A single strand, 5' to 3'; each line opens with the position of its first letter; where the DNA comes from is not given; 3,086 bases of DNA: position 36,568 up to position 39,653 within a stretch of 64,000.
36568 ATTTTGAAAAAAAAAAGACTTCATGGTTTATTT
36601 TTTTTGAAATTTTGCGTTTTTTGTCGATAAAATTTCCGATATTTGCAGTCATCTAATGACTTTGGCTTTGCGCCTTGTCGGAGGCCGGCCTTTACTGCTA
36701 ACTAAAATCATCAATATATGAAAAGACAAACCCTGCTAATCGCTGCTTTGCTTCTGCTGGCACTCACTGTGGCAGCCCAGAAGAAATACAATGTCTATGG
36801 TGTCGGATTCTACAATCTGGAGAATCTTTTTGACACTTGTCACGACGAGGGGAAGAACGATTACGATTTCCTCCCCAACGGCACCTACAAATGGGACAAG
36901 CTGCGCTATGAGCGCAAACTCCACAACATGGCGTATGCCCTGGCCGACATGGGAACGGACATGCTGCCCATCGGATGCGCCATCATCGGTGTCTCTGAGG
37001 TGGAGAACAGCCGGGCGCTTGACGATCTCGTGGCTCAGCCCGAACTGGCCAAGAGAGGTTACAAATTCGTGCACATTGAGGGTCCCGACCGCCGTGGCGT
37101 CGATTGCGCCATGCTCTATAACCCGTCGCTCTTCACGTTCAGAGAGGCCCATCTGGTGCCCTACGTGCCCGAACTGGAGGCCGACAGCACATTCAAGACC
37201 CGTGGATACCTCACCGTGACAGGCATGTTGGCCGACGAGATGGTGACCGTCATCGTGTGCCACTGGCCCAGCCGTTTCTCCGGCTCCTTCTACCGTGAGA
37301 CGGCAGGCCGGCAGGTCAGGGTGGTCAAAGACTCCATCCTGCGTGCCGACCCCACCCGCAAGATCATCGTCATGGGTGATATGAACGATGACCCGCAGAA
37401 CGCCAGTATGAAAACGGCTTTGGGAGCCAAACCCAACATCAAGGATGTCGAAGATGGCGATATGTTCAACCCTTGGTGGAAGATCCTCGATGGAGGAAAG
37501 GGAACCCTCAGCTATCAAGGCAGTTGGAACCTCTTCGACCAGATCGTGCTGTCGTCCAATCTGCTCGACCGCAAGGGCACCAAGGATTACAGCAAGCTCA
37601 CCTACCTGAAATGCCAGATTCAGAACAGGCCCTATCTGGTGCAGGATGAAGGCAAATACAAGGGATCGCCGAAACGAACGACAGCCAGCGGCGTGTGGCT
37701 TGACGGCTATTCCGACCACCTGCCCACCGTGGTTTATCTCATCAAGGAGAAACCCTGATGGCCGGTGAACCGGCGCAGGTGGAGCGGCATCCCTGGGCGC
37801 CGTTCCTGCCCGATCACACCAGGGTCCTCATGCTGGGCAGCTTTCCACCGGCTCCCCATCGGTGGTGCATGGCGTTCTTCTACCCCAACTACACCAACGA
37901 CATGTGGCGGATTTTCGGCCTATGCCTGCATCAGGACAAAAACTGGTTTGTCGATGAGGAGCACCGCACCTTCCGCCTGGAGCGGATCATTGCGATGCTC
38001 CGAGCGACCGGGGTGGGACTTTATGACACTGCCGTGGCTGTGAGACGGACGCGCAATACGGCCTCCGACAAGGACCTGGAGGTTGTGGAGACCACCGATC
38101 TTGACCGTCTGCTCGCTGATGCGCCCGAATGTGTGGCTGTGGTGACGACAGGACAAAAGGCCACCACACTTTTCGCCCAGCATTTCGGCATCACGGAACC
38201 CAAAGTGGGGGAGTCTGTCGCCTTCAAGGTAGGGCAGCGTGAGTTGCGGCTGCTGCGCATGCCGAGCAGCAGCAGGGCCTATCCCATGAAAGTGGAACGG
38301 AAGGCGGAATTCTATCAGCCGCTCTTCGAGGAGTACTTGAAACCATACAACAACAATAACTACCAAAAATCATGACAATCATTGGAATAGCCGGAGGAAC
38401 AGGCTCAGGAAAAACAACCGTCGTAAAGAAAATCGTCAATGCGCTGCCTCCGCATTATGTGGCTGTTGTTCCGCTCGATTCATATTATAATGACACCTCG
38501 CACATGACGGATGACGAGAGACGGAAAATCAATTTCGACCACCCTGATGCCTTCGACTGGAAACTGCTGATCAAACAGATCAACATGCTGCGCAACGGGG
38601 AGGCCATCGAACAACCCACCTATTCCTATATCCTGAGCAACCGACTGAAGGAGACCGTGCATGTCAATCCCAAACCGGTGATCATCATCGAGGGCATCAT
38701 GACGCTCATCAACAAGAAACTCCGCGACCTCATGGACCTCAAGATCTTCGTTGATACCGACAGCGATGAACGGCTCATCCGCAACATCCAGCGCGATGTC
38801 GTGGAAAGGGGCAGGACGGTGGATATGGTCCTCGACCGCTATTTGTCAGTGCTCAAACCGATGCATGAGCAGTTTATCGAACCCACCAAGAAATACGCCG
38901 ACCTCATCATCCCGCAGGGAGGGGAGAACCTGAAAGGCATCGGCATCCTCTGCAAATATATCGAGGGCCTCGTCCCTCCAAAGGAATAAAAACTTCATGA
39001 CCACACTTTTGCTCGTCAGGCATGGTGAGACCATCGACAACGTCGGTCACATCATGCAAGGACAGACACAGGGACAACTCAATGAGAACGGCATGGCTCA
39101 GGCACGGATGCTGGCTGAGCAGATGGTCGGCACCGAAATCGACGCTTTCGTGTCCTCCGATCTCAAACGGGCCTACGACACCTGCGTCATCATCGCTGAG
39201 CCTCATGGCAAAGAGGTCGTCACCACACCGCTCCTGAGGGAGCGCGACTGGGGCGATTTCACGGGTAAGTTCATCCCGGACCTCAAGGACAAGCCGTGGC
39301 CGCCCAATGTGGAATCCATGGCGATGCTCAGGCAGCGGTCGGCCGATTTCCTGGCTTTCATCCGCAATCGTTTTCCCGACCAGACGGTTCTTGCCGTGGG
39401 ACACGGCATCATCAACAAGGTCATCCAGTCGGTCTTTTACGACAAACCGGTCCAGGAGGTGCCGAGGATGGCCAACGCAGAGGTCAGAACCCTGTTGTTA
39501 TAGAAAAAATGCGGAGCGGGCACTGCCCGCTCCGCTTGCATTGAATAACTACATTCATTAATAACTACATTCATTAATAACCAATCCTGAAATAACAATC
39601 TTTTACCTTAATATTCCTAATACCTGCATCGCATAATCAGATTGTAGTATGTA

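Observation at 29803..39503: Putative extracellular nucleic-acid utilisation locus wired to pyrimidine salvage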

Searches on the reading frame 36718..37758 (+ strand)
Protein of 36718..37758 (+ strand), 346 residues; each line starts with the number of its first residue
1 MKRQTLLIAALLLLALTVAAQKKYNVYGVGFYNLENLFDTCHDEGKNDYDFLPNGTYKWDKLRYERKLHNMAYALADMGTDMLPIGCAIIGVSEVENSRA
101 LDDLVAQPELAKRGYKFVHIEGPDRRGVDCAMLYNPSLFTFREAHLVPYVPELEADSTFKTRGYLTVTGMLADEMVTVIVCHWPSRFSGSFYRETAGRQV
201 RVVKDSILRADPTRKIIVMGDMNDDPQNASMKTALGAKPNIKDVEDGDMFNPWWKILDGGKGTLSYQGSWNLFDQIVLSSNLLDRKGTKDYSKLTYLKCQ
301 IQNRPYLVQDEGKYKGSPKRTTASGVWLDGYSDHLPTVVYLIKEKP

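Call 3: search_protein_families(library=pfam, proteins=[window:36718-37758:+], max_evalue=0.01)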
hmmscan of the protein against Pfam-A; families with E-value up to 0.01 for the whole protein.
window:36718-37758:+ (346 aa): 2 families
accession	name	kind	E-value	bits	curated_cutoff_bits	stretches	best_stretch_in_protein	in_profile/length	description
PF19580.5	Exo_endo_phos_3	-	1.6e-92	310.3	27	1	29-343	2-311/311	Endonuclease/Exonuclease/phosphatase family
PF03372.29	Exo_endo_phos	-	8.3e-07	29.4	24.5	1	89-249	33-174/225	Endonuclease/Exonuclease/phosphatase family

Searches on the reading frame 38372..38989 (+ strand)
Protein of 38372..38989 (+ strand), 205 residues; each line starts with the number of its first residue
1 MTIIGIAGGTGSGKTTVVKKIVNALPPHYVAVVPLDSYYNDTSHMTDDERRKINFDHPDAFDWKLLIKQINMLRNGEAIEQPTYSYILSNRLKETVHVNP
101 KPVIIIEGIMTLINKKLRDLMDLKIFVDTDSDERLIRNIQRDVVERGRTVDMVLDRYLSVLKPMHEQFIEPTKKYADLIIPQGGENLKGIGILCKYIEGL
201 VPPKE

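Call 3: search_protein_families(library=pfam, proteins=[window:38372-38989:+], max_evalue=0.01)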
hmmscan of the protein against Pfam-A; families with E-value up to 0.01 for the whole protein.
window:38372-38989:+ (205 aa): 7 families
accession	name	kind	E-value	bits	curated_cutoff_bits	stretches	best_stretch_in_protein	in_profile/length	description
PF00485.24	PRK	-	8e-47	160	22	1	3-186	1-193/196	Phosphoribulokinase / Uridine kinase family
PF13401.12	AAA_22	-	1.2e-05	26.1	27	1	4-129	8-110/130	AAA domain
PF01121.26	CoaE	-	0.00014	22.1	27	1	3-147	2-149/180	Dephospho-CoA kinase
PF01712.25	dNK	-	0.00018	21.7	27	1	4-179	1-177/203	Deoxynucleoside kinase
PF13207.12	AAA_17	-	0.0027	18.5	27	0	8-25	2-19/136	AAA domain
PF13238.12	AAA_18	-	0.0041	18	29.4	1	4-142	1-112/128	AAA domain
PF00437.27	T2SSE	-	0.0062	15.7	24.9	1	3-32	144-173/370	Type II/IV secretion system protein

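Call 11: search_protein_families(library=ncbifam, proteins=[window:38372-38989:+], max_evalue=0.01)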
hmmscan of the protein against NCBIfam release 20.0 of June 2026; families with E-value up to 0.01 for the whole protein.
window:38372-38989:+ (205 aa): 21 families
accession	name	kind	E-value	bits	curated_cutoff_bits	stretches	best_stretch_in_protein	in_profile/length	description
NF004018.0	PRK05480.1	equivalog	2.9e-86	288.3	180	1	2-200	7-205/210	uridine kinase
TIGR00235.1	udk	equivalog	2.5e-79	265.7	220.3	1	2-200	7-205/207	uridine kinase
NF005655.0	PRK07429.1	subfamily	4.7e-35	121.3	236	1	2-180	9-183/326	phosphoribulokinase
NF006743.0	PRK09270.1-2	equivalog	5.6e-17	61.5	227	1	2-182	29-214/217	nucleoside/nucleotide kinase family protein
NF006085.0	PRK08233.1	equivalog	1.2e-12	48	198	1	2-180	6-160/184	hypothetical protein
NF006746.0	PRK09270.1-5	subfamily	2.7e-12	46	250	1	2-141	22-168/210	nucleoside/nucleotide kinase family protein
TIGR00554.2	panK_bact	equivalog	3.2e-11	43.1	235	1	3-132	84-228/310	type I pantothenate kinase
NF005807.0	PRK07667.1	equivalog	9.9e-11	41.5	221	1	3-160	19-174/193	kinase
NF005115.0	PRK06547.1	equivalog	6.1e-07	29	173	1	89-142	87-139/172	hypothetical protein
NF006745.0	PRK09270.1-4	equivalog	2.7e-06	26.4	228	1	9-141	50-196/246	nucleoside/nucleotide kinase family protein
NF006744.0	PRK09270.1-3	equivalog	3e-06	26.8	281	1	3-141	25-171/213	nucleoside/nucleotide kinase family protein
TIGR00152.1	TIGR00152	equivalog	5.1e-05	23.2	65.55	0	3-23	1-21/188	dephospho-CoA kinase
TIGR02173.1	cyt_kin_arch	equivalog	0.00015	21.8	102.1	0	3-31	2-30/169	(d)CMP kinase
TIGR02788.1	VirB11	equivalog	0.00018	20.7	249.95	1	5-28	148-171/308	P-type DNA transfer ATPase VirB11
TIGR00176.1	mobB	equivalog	0.0023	18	76.2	1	3-28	1-26/155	molybdopterin-guanine dinucleotide biosynthesis protein B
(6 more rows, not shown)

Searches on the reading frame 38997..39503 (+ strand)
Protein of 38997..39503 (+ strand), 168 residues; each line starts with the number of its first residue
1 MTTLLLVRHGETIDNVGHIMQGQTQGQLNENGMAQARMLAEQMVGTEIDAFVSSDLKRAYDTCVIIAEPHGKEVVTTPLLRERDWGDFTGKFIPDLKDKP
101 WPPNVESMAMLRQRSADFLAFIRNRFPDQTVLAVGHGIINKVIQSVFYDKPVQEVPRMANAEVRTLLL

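Call 3: search_protein_families(library=pfam, proteins=[window:38997-39503:+], max_evalue=0.01)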
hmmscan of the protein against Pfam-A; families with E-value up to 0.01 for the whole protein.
window:38997-39503:+ (168 aa): 1 family
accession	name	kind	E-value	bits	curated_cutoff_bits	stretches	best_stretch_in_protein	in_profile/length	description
PF00300.27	His_Phos_1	-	2.9e-37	128.7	21.7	1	4-163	1-176/194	Histidine phosphatase superfamily (branch 1)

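Call 11: search_protein_families(library=ncbifam, proteins=[window:38997-39503:+], max_evalue=0.01)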
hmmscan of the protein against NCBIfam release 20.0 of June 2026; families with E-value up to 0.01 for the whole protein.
window:38997-39503:+ (168 aa): 19 families
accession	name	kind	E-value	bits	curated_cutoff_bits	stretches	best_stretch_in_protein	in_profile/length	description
TIGR03162.1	ribazole_cobC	equivalog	1.8e-22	79.6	162.9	1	4-159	1-167/176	alpha-ribazole phosphatase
TIGR03848.1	MSMEG_4193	subfamily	8.8e-19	67.7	203.85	1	3-105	1-104/204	MSMEG_4193 family putative phosphomutase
NF045917.1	PhserinePhPspA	equivalog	3.2e-18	66.2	350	1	1-143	1-157/211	phosphoserine phosphatase PspA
NF005567.0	PRK07238.1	equivalog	1.8e-17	63.7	326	1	2-137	178-327/378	bifunctional RNase H/acid phosphatase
NF038349.1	dPGM_arch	equivalog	1.6e-16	60.8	225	1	5-95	2-93/194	2,3-diphosphoglycerate-dependent phosphoglycerate mutase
NF002901.0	PRK03482.1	equivalog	2e-16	60.3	261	1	1-97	1-97/215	2,3-diphosphoglycerate-dependent phosphoglycerate mutase GpmB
NF011580.0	PRK15004.1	equivalog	6.2e-14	52.5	250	1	4-96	3-95/203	adenosylcobalamin/alpha-ribazole phosphatase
NF009994.0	PRK13463.1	equivalog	1.2e-11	44.8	277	1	2-105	3-105/203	phosphoserine phosphatase 1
NF009993.0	PRK13462.1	equivalog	2.5e-10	40.4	226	1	3-160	7-171/203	acid phosphatase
NF002339.0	PRK01295.1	equivalog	3e-09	36.6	316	1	3-98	4-104/206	2,3-bisphosphoglycerate-dependent phosphoglycerate mutase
TIGR01258.1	pgm_1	subfamily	2.5e-06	27.1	81.7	1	3-91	2-95/245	2,3-bisphosphoglycerate-dependent phosphoglycerate mutase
NF002217.0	PRK01112.1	equivalog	8.1e-06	25.4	320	1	1-73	1-73/228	2,3-bisphosphoglycerate-dependent phosphoglycerate mutase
NF010713.0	PRK14115.1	equivalog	1.6e-05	24.3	305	1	1-90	1-95/248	2,3-diphosphoglycerate-dependent phosphoglycerate mutase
NF010717.0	PRK14119.1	equivalog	0.00011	21.9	378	1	1-90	1-95/228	2,3-diphosphoglycerate-dependent phosphoglycerate mutase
NF010718.0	PRK14120.1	equivalog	0.0002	20.7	366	1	2-93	5-101/249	phosphoglyceromutase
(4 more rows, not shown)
